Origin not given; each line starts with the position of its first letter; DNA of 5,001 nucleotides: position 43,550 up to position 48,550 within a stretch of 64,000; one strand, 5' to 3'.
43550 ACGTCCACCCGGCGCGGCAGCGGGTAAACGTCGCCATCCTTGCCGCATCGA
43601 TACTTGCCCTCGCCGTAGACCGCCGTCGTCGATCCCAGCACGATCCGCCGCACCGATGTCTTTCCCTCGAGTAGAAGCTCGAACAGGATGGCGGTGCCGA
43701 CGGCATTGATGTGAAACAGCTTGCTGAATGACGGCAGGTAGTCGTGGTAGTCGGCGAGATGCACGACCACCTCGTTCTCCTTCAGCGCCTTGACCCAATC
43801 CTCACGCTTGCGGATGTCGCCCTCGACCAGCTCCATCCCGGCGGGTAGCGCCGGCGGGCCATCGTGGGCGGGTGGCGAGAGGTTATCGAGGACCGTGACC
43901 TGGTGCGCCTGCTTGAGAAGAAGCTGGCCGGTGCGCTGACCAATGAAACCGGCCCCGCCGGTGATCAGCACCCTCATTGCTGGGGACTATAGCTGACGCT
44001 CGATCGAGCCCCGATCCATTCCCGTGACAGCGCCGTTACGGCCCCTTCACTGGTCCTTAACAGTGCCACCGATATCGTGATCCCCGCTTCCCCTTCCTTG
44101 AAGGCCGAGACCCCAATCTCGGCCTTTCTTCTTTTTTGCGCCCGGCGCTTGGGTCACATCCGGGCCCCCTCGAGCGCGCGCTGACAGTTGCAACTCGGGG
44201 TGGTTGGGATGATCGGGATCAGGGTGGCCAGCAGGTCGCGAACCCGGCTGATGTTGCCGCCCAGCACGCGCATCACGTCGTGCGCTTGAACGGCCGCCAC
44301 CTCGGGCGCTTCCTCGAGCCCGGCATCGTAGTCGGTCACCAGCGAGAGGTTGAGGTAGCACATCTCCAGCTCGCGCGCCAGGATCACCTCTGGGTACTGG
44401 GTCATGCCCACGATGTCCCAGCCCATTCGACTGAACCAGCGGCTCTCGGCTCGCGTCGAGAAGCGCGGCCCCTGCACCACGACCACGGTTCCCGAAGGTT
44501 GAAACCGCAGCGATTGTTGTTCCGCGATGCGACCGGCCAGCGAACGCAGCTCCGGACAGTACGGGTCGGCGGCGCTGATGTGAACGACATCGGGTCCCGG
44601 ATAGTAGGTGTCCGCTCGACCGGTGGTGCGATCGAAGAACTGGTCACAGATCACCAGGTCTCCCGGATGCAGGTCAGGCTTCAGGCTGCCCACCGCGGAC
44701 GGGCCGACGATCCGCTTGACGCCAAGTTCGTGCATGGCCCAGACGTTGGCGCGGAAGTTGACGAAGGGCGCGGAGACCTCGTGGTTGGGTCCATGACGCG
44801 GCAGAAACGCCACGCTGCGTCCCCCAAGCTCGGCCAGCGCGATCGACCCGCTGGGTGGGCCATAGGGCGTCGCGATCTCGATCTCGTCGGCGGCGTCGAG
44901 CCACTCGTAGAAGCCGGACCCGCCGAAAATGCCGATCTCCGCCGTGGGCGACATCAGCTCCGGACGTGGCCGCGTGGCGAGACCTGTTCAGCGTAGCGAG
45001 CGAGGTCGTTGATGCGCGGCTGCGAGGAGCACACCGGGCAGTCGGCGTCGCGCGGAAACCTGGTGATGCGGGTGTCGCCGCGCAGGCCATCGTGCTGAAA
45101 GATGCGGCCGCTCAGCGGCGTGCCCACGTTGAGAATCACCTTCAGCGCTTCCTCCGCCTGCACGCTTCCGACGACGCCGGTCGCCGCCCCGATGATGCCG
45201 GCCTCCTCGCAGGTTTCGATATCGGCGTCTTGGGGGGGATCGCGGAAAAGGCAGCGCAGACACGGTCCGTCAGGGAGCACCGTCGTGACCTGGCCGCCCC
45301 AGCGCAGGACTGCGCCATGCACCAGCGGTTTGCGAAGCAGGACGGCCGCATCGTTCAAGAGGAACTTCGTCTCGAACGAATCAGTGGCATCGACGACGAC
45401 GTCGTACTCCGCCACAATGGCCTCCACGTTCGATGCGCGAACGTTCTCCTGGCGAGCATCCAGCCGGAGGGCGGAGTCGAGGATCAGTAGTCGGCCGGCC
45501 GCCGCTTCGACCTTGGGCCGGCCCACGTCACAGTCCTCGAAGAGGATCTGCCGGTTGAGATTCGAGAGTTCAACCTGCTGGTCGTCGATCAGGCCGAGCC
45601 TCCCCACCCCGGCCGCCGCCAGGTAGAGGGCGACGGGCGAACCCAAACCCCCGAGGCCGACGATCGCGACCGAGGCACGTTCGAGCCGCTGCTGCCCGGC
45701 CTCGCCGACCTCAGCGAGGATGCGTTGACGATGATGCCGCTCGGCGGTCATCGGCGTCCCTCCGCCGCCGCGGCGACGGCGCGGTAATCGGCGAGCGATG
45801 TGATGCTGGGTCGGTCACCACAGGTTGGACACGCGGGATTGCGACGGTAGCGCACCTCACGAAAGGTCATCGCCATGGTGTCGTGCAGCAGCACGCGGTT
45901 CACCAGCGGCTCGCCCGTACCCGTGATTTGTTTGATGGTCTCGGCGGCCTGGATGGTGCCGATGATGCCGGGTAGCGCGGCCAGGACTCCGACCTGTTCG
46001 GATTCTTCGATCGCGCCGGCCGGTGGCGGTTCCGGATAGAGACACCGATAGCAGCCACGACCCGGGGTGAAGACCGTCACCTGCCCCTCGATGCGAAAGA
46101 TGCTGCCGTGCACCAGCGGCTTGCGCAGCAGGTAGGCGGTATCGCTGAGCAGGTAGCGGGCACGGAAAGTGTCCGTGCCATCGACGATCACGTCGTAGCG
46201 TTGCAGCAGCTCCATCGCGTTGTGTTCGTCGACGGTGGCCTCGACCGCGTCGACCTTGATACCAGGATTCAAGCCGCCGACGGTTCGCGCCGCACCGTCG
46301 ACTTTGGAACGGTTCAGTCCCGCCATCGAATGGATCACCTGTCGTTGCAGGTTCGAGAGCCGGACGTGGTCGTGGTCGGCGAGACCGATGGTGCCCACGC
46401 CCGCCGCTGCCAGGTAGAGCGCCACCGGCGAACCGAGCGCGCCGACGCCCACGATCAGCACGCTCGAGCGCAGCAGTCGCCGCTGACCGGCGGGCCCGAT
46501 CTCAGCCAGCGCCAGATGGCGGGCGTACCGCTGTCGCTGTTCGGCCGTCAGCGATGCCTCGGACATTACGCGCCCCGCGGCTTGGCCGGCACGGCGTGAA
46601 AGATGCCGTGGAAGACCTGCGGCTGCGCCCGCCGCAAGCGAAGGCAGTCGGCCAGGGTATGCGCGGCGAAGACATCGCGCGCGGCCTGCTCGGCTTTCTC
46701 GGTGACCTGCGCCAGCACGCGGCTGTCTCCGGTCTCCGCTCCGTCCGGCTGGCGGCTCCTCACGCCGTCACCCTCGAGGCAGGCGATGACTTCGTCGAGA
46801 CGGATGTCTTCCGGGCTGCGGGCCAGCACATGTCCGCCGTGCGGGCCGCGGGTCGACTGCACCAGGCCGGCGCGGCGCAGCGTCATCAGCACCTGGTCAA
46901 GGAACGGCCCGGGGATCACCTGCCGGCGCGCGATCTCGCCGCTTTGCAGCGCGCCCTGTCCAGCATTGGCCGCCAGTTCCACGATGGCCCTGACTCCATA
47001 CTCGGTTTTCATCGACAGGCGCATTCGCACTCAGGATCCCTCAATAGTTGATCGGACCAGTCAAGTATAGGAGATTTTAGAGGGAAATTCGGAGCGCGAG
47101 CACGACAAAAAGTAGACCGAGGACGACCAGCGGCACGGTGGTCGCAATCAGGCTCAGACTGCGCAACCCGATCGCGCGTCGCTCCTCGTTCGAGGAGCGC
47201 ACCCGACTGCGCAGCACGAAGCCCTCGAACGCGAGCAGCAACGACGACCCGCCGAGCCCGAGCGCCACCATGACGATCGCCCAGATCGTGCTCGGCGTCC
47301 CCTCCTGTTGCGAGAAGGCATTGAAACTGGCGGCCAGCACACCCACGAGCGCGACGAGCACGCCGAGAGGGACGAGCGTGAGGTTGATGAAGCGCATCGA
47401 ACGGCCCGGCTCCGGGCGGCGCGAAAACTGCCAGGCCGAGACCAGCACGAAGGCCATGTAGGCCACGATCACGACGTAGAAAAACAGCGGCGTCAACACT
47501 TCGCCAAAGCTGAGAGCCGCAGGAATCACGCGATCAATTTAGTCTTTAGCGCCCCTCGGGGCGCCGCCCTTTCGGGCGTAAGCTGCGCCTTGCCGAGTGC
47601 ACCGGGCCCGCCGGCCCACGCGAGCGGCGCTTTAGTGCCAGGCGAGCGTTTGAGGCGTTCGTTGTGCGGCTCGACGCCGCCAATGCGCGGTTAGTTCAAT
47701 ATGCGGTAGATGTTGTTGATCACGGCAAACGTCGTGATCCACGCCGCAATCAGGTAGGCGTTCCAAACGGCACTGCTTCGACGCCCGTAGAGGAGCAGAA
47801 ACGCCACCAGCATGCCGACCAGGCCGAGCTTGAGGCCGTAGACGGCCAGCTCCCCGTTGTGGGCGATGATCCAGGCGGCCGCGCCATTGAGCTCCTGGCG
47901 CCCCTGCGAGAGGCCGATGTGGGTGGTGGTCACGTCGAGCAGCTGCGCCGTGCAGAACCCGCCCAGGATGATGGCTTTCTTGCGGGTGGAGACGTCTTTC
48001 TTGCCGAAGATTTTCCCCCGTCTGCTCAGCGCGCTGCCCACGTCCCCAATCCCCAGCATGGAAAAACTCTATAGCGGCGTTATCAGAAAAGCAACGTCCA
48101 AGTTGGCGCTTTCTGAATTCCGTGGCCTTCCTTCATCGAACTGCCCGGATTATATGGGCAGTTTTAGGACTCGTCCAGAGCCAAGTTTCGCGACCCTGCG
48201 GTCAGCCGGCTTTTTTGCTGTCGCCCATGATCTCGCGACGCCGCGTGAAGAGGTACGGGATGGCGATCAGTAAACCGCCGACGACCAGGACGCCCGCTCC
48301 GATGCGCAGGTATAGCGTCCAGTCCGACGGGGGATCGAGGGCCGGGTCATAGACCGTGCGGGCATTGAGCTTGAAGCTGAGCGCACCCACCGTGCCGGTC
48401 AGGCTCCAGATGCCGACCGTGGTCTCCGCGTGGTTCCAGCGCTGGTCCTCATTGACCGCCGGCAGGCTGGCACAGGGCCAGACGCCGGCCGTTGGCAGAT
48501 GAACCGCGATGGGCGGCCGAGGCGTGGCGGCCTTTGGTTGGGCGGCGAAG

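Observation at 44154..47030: Rrf2-regulated operon with two tandem MoeB/ThiF E1-like paralogs and MTAP but no visible sulfur-carrier (ThiS/MoaD/CysO) gene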

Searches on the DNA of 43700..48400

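Call 64: search_rna_families(source=window, start=43700, end=48400, threshold=evalue, max_evalue=1)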
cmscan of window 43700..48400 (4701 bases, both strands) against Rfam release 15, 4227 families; matches with E-value up to 1: 1.
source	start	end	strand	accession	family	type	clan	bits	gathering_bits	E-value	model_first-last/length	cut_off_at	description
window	45536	45589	+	RF00989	mir-492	Gene; miRNA;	-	19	76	0.75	1-75/75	no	mir-492 microRNA precursor family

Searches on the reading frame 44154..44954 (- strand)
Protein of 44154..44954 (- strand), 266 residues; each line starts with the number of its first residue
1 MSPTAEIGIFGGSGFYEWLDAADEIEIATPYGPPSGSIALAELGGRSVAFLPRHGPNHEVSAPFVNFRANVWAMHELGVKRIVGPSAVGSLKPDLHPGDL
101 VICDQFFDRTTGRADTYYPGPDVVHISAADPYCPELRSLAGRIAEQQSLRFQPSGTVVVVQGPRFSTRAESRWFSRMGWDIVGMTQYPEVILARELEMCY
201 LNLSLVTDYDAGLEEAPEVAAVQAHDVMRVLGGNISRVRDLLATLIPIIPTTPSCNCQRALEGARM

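Call 3: search_protein_families(library=pfam, proteins=[window:44154-44954:-], max_evalue=0.01)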
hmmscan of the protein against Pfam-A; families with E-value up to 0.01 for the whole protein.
window:44154-44954:- (266 aa): 1 family
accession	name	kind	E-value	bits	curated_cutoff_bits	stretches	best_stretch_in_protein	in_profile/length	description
PF01048.26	PNP_UDP_1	-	4.9e-42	144.4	25.1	1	6-222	1-213/233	Phosphorylase superfamily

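Call 4: search_protein_families(library=ncbifam, proteins=[window:44154-44954:-], max_evalue=0.01)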
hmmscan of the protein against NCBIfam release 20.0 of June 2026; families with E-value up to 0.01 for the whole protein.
window:44154-44954:- (266 aa): 11 families
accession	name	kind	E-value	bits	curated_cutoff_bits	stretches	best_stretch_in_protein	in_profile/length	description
NF005876.0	PRK07823.1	equivalog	4.7e-99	330.9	306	1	3-264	4-260/267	S-methyl-5'-thioadenosine phosphorylase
NF006334.0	PRK08564.1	equivalog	9.9e-88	293.7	382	1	4-264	7-265/267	S-methyl-5'-thioadenosine phosphorylase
TIGR01694.1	MTAP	equivalog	2.7e-82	275.8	274.85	1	7-246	2-238/240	S-methyl-5'-thioadenosine phosphorylase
NF006492.0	PRK08931.1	equivalog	9.1e-70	235.3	437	1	5-264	4-265/291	S-methyl-5'-thioadenosine phosphorylase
NF005657.0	PRK07432.1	equivalog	2.5e-61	207.4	453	1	4-262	3-264/291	S-methyl-5'-thioadenosine phosphorylase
NF006599.0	PRK09136.1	equivalog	1.3e-58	198.1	223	1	7-245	4-243/247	S-methyl-5'-thioinosine phosphorylase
NF006054.0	PRK08202.1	equivalog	6.2e-26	91.5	218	1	65-231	93-256/274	purine-nucleoside phosphorylase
TIGR01697.1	PNPH-PUNA-XAPA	subfamily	6.2e-25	88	197.1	1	35-246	40-246/247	inosine/guanosine/xanthosine phosphorylase family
TIGR01700.1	PNPH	equivalog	1.8e-21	76.7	293.35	1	35-246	40-248/249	purine nucleoside phosphorylase I, inosine and guanosine-specific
TIGR01698.1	PUNP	equivalog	1.9e-19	70.1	302.6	1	64-218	68-220/245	purine-nucleoside phosphorylase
TIGR01699.1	XAPA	equivalog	9.5e-14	51.6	370.9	1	38-216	43-221/248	xanthosine phosphorylase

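Call 60: search_protein_families(library=padloc, proteins=[window:44154-44954:-], max_evalue=0.001)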
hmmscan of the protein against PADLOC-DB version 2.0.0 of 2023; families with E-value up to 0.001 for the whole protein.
window:44154-44954:- (266 aa): 0 families
